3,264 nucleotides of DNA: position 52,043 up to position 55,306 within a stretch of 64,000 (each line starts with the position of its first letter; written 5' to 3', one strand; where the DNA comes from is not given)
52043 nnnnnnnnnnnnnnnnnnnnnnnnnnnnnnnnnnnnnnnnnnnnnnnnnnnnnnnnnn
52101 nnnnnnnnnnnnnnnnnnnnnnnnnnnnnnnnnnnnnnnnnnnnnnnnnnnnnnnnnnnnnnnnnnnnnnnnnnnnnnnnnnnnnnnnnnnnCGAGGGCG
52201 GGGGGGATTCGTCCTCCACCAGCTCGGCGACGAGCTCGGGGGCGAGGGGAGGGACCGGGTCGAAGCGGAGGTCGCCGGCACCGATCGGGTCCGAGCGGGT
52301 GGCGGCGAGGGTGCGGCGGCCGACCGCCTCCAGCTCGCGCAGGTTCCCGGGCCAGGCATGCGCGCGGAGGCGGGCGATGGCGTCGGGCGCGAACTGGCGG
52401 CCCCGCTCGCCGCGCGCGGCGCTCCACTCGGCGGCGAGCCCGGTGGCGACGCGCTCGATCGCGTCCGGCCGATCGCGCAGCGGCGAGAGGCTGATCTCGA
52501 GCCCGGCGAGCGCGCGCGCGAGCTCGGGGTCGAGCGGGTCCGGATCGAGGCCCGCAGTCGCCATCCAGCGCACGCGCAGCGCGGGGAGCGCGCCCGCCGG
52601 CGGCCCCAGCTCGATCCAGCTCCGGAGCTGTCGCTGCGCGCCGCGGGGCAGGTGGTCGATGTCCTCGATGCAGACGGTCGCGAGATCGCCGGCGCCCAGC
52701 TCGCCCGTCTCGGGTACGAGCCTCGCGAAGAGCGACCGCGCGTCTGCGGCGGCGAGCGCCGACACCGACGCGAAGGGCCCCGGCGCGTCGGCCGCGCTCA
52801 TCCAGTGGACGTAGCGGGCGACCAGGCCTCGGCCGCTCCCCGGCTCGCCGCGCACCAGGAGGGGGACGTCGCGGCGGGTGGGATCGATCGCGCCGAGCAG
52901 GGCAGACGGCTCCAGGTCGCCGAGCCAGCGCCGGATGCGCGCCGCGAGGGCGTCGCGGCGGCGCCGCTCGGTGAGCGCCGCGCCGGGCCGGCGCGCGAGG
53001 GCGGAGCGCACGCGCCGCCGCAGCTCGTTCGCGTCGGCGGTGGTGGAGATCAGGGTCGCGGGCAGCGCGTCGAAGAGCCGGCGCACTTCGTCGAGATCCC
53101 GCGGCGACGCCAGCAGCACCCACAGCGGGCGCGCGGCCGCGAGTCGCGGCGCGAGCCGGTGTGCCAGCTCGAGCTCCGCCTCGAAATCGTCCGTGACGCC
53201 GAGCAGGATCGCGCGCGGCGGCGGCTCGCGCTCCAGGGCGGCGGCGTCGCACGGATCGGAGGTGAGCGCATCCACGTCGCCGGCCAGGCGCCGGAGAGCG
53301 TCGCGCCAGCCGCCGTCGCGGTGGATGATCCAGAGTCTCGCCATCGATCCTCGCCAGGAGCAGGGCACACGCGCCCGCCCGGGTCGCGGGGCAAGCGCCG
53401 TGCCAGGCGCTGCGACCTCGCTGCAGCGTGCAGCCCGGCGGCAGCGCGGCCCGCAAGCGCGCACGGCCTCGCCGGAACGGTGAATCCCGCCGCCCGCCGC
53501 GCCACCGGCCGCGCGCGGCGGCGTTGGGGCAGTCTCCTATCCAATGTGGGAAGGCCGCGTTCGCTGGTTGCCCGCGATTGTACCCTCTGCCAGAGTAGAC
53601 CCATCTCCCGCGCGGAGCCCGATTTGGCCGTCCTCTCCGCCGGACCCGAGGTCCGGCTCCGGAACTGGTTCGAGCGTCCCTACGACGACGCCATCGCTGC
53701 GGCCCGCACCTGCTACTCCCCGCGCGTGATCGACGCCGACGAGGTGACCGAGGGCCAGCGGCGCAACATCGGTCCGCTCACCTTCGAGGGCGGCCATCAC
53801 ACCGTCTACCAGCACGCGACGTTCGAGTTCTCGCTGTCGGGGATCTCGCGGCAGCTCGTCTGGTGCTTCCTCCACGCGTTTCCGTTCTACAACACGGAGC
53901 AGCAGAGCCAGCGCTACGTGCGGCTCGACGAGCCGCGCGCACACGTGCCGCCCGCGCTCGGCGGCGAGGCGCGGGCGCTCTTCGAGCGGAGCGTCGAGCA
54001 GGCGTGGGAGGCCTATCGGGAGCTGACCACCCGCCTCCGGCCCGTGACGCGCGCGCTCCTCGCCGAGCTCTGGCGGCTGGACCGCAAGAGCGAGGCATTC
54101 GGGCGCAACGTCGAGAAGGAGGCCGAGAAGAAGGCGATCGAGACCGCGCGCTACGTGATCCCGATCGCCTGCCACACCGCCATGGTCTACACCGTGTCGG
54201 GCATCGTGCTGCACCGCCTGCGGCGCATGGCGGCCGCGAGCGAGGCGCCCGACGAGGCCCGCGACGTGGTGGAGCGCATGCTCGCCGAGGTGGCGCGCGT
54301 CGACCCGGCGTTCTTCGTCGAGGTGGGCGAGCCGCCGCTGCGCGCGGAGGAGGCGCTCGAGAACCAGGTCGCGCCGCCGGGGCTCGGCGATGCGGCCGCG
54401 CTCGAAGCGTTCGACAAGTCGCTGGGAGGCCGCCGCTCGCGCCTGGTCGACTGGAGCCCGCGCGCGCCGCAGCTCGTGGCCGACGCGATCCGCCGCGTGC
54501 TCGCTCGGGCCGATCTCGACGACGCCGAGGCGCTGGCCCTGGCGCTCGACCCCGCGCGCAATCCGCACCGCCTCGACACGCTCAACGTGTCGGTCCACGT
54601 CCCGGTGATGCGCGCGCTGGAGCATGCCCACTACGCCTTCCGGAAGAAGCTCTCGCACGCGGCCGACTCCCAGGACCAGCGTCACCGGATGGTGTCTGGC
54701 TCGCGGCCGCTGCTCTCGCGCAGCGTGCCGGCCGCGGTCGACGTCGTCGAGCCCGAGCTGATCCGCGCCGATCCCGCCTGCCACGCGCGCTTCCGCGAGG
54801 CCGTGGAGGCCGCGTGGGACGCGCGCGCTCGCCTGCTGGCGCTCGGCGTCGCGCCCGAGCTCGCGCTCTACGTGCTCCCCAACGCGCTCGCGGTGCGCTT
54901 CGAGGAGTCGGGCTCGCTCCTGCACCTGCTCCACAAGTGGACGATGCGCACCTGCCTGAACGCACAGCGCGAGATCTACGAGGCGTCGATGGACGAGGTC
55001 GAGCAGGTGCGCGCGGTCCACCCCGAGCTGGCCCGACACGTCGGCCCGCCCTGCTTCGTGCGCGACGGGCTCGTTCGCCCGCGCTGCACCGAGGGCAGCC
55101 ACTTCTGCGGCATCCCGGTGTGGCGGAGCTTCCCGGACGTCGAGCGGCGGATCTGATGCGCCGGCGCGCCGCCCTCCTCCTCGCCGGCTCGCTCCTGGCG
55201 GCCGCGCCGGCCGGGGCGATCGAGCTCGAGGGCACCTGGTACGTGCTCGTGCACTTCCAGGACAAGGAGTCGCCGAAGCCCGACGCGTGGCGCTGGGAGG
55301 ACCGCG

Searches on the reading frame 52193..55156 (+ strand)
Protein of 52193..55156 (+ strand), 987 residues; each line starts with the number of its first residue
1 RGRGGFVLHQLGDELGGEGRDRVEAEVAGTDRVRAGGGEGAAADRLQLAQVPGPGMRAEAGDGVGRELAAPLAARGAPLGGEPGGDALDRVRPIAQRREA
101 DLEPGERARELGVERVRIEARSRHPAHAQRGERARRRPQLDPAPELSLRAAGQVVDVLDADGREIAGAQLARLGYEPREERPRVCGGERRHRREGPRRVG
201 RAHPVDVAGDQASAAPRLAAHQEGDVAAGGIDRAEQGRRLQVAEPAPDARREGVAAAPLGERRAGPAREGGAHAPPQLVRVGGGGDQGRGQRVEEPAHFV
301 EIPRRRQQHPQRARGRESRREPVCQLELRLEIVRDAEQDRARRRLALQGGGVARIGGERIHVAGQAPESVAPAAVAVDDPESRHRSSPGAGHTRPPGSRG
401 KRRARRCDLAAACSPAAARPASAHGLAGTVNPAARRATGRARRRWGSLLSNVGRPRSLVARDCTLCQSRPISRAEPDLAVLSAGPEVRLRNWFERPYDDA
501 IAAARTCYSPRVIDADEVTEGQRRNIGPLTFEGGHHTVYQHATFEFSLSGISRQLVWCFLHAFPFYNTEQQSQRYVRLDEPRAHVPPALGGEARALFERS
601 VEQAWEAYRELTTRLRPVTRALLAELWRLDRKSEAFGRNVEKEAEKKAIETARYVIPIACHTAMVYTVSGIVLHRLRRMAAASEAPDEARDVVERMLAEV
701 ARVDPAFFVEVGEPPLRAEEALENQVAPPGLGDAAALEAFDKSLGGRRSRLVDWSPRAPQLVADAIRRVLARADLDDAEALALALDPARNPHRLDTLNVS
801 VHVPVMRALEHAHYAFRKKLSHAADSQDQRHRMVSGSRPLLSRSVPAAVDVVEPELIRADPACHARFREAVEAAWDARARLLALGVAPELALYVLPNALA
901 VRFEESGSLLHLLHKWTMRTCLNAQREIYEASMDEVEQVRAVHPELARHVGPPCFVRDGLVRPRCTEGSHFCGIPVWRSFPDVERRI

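Call 20: search_protein_families(library=pfam, proteins=[window:52193-55156:+], max_evalue=0.0001)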
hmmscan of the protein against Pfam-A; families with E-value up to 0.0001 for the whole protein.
window:52193-55156:+ (987 aa): 1 family
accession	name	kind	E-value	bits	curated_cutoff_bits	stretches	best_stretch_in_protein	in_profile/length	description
PF02511.20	Thy1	-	4.6e-52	177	24.8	2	496-705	9-190/191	Thymidylate synthase complementing protein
